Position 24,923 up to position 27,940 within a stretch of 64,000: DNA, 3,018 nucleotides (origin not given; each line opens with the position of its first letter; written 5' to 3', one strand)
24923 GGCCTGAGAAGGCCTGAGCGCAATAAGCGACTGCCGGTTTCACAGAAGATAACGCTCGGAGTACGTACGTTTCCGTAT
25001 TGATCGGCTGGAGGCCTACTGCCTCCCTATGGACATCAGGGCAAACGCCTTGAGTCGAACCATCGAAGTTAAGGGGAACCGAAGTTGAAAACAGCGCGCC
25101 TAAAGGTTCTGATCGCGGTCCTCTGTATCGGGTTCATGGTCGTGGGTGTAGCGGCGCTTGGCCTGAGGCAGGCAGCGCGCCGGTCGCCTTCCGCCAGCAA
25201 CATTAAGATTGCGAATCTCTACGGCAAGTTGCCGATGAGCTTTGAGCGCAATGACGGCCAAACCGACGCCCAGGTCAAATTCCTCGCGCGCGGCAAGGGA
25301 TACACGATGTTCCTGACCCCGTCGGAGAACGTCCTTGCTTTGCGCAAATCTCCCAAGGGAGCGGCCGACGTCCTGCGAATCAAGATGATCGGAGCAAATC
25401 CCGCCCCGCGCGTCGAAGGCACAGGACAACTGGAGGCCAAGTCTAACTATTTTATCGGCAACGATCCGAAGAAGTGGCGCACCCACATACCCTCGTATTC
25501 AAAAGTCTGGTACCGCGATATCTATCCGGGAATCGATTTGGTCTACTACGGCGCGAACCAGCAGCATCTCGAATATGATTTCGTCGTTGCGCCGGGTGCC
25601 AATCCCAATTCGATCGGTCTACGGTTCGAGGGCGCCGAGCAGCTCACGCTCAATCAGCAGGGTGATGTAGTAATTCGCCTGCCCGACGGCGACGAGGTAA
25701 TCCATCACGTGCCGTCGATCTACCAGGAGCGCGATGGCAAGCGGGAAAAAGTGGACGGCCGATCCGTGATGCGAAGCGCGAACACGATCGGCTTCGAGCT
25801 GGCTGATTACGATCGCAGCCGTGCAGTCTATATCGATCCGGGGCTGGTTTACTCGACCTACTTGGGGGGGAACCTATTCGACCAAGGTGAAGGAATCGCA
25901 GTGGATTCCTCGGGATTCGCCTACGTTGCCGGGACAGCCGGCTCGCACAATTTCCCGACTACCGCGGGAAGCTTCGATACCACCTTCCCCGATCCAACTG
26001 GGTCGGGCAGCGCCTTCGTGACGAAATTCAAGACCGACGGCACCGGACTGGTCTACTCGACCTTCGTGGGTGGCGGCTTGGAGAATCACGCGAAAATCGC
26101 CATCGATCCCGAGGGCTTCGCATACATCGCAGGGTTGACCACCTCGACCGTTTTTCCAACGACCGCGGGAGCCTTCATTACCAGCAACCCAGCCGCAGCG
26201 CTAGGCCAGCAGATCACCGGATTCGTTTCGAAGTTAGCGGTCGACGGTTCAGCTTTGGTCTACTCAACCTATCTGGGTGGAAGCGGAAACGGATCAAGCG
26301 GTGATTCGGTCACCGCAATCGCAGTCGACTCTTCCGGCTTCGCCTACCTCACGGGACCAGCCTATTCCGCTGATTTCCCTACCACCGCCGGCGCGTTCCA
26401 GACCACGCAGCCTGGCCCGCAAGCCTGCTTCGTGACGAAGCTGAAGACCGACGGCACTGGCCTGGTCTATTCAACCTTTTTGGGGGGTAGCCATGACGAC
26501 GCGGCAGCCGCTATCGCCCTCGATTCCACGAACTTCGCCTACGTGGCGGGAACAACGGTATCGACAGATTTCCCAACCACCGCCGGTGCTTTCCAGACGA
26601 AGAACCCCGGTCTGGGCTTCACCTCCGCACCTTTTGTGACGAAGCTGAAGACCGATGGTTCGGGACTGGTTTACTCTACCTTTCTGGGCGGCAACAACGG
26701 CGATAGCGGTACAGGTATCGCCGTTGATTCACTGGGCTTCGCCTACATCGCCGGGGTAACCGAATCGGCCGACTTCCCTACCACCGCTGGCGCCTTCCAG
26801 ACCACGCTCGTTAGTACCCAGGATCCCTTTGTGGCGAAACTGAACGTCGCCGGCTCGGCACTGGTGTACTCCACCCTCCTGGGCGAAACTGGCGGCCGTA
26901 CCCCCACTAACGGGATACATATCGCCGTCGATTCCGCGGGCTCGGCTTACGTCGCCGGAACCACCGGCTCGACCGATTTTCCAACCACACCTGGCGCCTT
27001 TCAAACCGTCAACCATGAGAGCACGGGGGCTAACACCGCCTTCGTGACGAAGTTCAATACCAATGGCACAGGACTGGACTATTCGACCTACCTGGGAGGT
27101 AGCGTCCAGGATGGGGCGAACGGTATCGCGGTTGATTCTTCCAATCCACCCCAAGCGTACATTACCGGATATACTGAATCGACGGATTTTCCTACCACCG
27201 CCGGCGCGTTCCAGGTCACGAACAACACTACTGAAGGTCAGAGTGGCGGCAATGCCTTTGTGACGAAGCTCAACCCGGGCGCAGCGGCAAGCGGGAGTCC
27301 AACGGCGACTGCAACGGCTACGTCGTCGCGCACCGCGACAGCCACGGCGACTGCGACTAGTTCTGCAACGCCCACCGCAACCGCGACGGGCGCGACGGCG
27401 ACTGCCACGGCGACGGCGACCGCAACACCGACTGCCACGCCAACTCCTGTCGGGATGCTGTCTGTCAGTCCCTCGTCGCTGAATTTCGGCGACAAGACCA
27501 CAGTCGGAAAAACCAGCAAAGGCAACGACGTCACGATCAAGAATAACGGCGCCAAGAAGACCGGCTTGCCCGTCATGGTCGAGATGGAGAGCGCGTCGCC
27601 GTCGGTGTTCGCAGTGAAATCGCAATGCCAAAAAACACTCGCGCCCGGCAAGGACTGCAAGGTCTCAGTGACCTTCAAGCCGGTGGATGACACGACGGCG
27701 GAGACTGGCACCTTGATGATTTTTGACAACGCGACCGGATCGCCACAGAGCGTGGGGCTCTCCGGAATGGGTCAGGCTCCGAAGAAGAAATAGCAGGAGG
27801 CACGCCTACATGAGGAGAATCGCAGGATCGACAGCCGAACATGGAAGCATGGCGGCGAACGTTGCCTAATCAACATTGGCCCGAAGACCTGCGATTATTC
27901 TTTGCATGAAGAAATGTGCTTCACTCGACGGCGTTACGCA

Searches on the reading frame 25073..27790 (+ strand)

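Call 8: search_protein_families(library=pfam, proteins=[window:25073-27790:+], max_evalue=0.0001)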
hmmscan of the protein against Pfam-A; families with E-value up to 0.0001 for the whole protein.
window:25073-27790:+ (906 aa): 5 families
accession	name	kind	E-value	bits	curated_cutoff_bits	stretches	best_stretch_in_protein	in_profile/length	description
PF25778.1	DUF7948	-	4e-61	207.2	27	1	57-256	1-213/214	Domain of unknown function (DUF7948)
PF06739.17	SBBP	-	3.8e-47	158.4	20.5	4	259-295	1-38/38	Beta-propeller repeat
PF22073.2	Cep192_D4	-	1e-07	32.6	35.5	1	796-900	4-111/112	Cep192 domain 4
PF15780.11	ASH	-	3.3e-07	30.8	27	1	799-892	6-97/98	Abnormal spindle-like microcephaly-assoc'd, ASPM-SPD-2-Hydin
PF22544.2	HYDIN_VesB_CFA65-like_Ig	-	2.1e-06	28.3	25.5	1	796-898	3-99/100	HYDIN/CFA65/VesB-like, Ig-like domain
